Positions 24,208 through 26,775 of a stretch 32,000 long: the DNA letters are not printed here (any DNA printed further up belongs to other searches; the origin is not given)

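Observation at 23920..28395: Integrase-proximal cargo of unknown function embedded between CRISPR-Cas and type I R-M, a candidate undescribed defence module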

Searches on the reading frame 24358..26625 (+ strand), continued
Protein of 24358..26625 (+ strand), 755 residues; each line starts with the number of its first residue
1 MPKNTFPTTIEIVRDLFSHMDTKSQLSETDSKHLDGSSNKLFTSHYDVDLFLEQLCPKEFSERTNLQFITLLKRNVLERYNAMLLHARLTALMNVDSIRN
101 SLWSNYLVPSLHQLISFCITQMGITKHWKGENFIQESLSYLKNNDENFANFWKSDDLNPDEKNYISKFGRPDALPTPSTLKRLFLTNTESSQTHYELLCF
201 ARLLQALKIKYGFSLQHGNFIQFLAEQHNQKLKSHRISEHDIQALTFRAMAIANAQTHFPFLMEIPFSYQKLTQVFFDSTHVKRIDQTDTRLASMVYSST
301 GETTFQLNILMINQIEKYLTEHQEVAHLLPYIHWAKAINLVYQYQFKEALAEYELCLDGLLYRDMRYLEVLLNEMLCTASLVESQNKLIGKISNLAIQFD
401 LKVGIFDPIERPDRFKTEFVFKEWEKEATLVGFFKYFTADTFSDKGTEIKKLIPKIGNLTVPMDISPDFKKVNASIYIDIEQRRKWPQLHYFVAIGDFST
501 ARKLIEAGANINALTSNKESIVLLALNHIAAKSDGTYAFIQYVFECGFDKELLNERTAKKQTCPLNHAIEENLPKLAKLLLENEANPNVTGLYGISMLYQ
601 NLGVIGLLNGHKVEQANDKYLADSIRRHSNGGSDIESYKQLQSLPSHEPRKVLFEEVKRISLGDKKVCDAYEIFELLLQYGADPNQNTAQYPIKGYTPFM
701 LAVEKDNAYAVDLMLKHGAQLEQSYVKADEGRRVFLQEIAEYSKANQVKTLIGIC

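Call 36: search_protein_families(library=padloc, proteins=[L007:12319-13650:-, L007:14291-16639:-, L007:16632-17336:-, L007:17329-18759:-, L010:12327-14249:-, L010:14261-15997:-, L010:16331-16945:-, L010:17042-18190:-, L001:12183-13052:-, L001:13049-14716:-], max_evalue=0.001)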
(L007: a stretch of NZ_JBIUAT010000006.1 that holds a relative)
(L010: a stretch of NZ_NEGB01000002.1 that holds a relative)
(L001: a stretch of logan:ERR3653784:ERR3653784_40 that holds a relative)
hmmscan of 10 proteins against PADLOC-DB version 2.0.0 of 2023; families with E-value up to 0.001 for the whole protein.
L007:12319-13650:- (443 aa): 0 families

L007:14291-16639:- (782 aa): 16 families
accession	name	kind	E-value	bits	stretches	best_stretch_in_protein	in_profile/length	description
PDLC03859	LmuB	-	1.3e-68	230.7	1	2-765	3-604/611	-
PDLC03865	LmuB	-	1.6e-26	90.8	2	5-312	4-307/1007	-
PDLC03861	LmuB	-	2.2e-20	70.3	2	3-101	209-303/1213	-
PDLC03868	LmuB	-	1.1e-15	55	1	3-70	5-71/1035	-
PDLC00278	PtuA1|PtuA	-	5.1e-12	43.8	1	3-110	2-114/436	AAA ATPase domain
PDLC04135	mad3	-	5.8e-11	40.5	1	4-771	2-354/374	mads_3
PDLC00310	PtuA1|PtuA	-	3.4e-10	37.6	1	3-110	2-113/443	AAA ATPase domain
PDLC00271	PtuA1|PtuA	-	9.3e-10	36.6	1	3-128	2-125/421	AAA ATPase domain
PDLC00298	PtuA1|PtuA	-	2.9e-09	34.5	1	3-65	2-61/423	AAA ATPase domain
PDLC02736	PbeC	-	1.4e-08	31.7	1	4-54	3-55/685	PbeC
PDLC00311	PtuA1|PtuA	-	3.7e-08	30.8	1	3-60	2-56/455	AAA ATPase domain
PDLC04178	HEC-01A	-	3.1e-07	27.8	1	2-49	7-50/399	-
PDLC00277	PtuA1|PtuA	-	2.1e-06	25.2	1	3-78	2-74/423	AAA ATPase domain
PDLC00269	PtuA1|PtuA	-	1.5e-05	22.5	1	4-93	3-95/446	AAA ATPase domain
PDLC00513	JetC1|JetC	-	3.3e-05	20.1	1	1-53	1-49/1140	DUF3584 domain; MukB-like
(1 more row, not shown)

L007:16632-17336:- (234 aa): 1 family
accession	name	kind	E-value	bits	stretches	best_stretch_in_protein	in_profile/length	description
PDLC03870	LmuC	-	1.4e-08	33.6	1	1-229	2-158/163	-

L007:17329-18759:- (476 aa): 2 families
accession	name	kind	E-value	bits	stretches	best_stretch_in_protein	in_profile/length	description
PDLC03848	LmuA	-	1.5e-22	79.5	1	3-361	5-308/373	-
PDLC00241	LmuA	-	0.00015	19.6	1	25-67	18-62/314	DUF4297 domain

L010:12327-14249:- (640 aa): 0 families

L010:14261-15997:- (578 aa): 17 families
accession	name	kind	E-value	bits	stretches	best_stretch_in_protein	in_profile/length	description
PDLC02695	Orf5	-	4.2e-17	59.7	1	10-110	8-103/601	Orf5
PDLC04157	HEC-06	-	7e-16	55.9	1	8-153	10-134/558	-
PDLC02701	Orf5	-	1e-15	55.3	1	20-132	20-125/596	Orf5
PDLC04155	HEC-06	-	3.3e-15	53.6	1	1-154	1-135/562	-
PDLC02686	Orf5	-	2.7e-12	44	1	12-123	13-114/566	Orf5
PDLC04154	HEC-06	-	5e-12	43.3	1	8-154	10-145/569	-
PDLC02792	SspE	-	5.9e-12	42.7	1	13-115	14-120/771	SspE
PDLC02693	Orf5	-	3.8e-11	40.7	1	17-326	6-316/543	Orf5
PDLC02791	SspE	-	8.1e-11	38.8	1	18-134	20-137/775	SspE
PDLC02694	Orf5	-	1.3e-10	38.5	1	12-111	8-107/574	Orf5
PDLC02783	SspE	-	2.6e-10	37.2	1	18-124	23-128/793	SspE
PDLC02786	SspE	-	3.1e-10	37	1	15-119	19-120/766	SspE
PDLC02691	Orf5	-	3.2e-10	37.2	1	14-124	15-108/579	Orf5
PDLC02687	Orf5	-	2.8e-09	34.3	1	10-149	6-127/543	Orf5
PDLC02697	Orf5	-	3.7e-08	30.4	1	20-106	8-86/585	Orf5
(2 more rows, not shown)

L010:16331-16945:- (204 aa): 0 families

L010:17042-18190:- (382 aa): 0 families

L001:12183-13052:- (289 aa): 46 families (the best 25 are shown)
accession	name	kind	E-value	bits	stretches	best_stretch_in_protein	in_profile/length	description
PDLC04256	PDC-M01B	-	3.4e-95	316.9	1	1-285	1-280/285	-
PDLC04253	PDC-M01B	-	6.3e-65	217.8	1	1-284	1-279/366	-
PDLC04255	PDC-M01B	-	1.3e-61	206.8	1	1-265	1-261/285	-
PDLC04264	PDC-M01B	-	1.5e-61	206.7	1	1-277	1-265/282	-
PDLC04259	PDC-M01B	-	3.8e-50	169.4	1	1-284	1-266/277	-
PDLC04248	PDC-M01B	-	4.2e-47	158.9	1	74-250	3-172/216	-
PDLC04247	PDC-M01B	-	4.5e-46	156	1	1-245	1-235/286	-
PDLC04251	PDC-M01B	-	3.9e-39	132.7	1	1-251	1-237/279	-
PDLC04252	PDC-M01B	-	4.2e-28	96.3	1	57-263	46-243/294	-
PDLC04263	PDC-M01B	-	4.3e-28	96.8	1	1-239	1-229/291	-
PDLC04249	PDC-M01B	-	1.4e-27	95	1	41-237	39-227/286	-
PDLC04262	PDC-M01B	-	1.2e-26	92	1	26-247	4-213/259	-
PDLC04266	PDC-M01B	-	7e-26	89.4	1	60-250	50-234/281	-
PDLC04270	PDC-M01B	-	2.5e-25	87.5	1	3-272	4-254/280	-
PDLC04246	PDC-M01B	-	2e-24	84.7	1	75-253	60-235/280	-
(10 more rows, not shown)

L001:13049-14716:- (555 aa): 131 families (the best 25 are shown)
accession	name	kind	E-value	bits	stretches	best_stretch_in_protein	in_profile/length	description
PDLC04235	PDC-M01A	-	6e-198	656.8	1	21-551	1-507/510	-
PDLC00282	PtuA1|PtuA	-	1.7e-178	592.7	1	21-552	1-518/520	AAA ATPase domain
PDLC04236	PDC-M01A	-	1.1e-144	480.3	1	149-550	3-385/388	-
PDLC04244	PDC-M01A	-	1.2e-93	312.5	1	35-547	17-478/482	-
PDLC04243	PDC-M01A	-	4e-75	251.4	1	40-552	20-532/537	-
PDLC04239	PDC-M01A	-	1.7e-58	196.4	1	45-548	30-544/552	-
PDLC04238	PDC-M01A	-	4.1e-54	182.3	1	30-535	14-549/564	-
PDLC04237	PDC-M01A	-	7.3e-40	135.1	3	377-536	399-554/586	-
PDLC04240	PDC-M01A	-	9.5e-35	118.2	1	41-533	174-623/639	-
PDLC04242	PDC-M01A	-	1e-32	111.1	2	391-548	401-561/566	-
PDLC04241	PDC-M01A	-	8.1e-30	101.9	2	384-535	267-418/435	-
PDLC00283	PtuA1|PtuA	-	1.6e-25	88.2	2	211-378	28-182/448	AAA ATPase domain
PDLC00265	PtuA1|PtuA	-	3.7e-20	70.5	2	387-506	299-421/479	AAA ATPase domain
PDLC02980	AriA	-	5.8e-17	60.6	1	211-460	1-303/304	-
PDLC00303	PtuA1|PtuA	-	1e-16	59.1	1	391-509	213-329/386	AAA ATPase domain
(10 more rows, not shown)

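Call 43: fold_search(model_id=the predicted structure, library=pdb)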
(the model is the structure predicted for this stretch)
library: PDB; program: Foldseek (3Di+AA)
matches with E <= 10: 1375; with E <= 0.001: 198
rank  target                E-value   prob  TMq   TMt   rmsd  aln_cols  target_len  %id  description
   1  5lec                  4.9e-06  1.00  0.15  0.24  17.4       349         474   18  Crystal structure of DARPin-DARPin rigid fusion, variant DDD_D12_12_D12_12_D12 (released 2017-08-02)
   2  6ne2_B                6.0e-06  1.00  0.21  0.65   5.2       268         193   19  Designed repeat protein in complex with Fz7 (released 2019-05-15)
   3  6ndz_F                6.7e-06  1.00  0.21  0.67   5.1       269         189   19  Designed repeat protein in complex with Fz8 (released 2019-05-15)
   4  5ma9_E                7.6e-06  1.00  0.14  0.35  21.1       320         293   19  GFP-binding DARPin fusion gc_R11 (released 2017-11-08)
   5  5ma9_A                7.6e-06  1.00  0.14  0.33  19.0       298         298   18  GFP-binding DARPin fusion gc_R11 (released 2017-11-08)
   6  4rly                  7.9e-06  1.00  0.14  0.31  19.6       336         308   19  Crystal Structure of AnkB Ankyrin Repeats (R1-R9) in Complex with Nav1.2 Ankyrin Binding Domain (released 2014-11-26)
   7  5y4e_B                8.5e-06  1.00  0.18  0.44  11.2       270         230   19  Crystal Structure of AnkB Ankyrin Repeats R8-14 in complex with autoinhibition segment AI-b (released 2017-09-13)
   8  6moj_A                9.3e-06  1.00  0.19  0.49  10.4       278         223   20  Dimeric DARPin A_angle_R5 complex with EpoR (released 2019-06-05)
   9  5y4e_A                1.0e-05  1.00  0.18  0.43  10.6       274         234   18  Crystal Structure of AnkB Ankyrin Repeats R8-14 in complex with autoinhibition segment AI-b (released 2017-09-13)
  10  6ndz_B                1.0e-05  1.00  0.21  0.66   5.3       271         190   19  Designed repeat protein in complex with Fz8 (released 2019-05-15)
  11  5ma5_A                1.2e-05  1.00  0.14  0.34  21.0       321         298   18  GFP-binding DARPin fusion gc_K11 (released 2017-11-08)
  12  7tbn_A                1.3e-05  1.00  0.23  0.43   4.8       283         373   18  LOV2-DARPIN fusion : D11 (released 2023-07-05)
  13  5ma9_C                1.3e-05  1.00  0.13  0.33  19.6       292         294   20  GFP-binding DARPin fusion gc_R11 (released 2017-11-08)
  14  4qfv_A                1.3e-05  1.00  0.15  0.44  16.6       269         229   21  Crystal structure of a unique ankyrin (released 2015-05-06)
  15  7ujj_G                1.4e-05  1.00  0.20  0.68   5.2       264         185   20  Stx2a and DARPin complex (released 2023-04-12)
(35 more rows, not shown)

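Call 51: search_protein_families(library=phrogs, proteins=[window:24358-26625:+, L007:12319-13650:-], max_evalue=0.01)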
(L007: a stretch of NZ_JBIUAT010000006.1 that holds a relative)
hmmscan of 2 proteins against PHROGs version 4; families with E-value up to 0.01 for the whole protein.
window:24358-26625:+ (755 aa): 2 families
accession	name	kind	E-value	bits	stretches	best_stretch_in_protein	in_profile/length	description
phrog_9262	-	unknown function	6e-09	36.8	2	555-724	34-139/253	-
phrog_9049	-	unknown function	1.3e-08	32.2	1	475-595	3114-3192/4700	-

L007:12319-13650:- (443 aa): 0 families

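Call 56: find_encoding_contigs(protein=P0042, flank=10000, max_places=4)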
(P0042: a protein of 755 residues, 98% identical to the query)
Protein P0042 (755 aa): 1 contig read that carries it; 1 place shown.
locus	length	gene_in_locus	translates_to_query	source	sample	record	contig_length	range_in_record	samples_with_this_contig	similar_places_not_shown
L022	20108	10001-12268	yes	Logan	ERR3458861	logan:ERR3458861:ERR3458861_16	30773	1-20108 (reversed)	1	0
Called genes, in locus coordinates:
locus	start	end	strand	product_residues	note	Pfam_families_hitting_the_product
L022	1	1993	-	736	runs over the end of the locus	PF07728:AAA_5, PF28529:McrB_lid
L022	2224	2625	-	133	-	-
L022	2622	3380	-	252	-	-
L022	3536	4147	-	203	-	-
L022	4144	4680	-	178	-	-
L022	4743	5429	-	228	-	PF22397:NADAR-DarT1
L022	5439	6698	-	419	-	PF14487:DarT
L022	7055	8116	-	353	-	-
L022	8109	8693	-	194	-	PF03848:TehB, PF13489:Methyltransf_23, PF13847:Methyltransf_31 (weak), PF08241:Methyltransf_11, PF08242:Methyltransf_12, PF13649:Methyltransf_25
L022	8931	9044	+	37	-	-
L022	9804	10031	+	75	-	-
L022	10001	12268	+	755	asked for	PF00023:Ank (faint), PF12796:Ank_2 (weak), PF13606:Ank_3 (faint), PF13637:Ank_4 (faint), PF13857:Ank_5 (faint)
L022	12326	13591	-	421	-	PF03235:GmrSD_N (weak), PF25202:DUF7834 (weak), PF07510:GmrSD_C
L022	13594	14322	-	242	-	PF13356:Arm-DNA-bind_3, PF14659:Phage_int_SAM_3, PF22022:Phage_int_M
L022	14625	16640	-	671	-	PF11992:TgpA_N, PF01841:Transglut_core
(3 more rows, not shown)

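Call 69: find_related_loci(query=A1, collection=viral_contigs, flank=6000)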
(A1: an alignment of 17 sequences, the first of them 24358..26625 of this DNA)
Query A1 (755 aa) in viral_contigs; peptide patterns used: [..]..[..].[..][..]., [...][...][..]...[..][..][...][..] (x = any residue, [..] = any of these).
58 stretches matched a pattern, but none encodes a relative of the query by tblastn (E <= 1e-3).
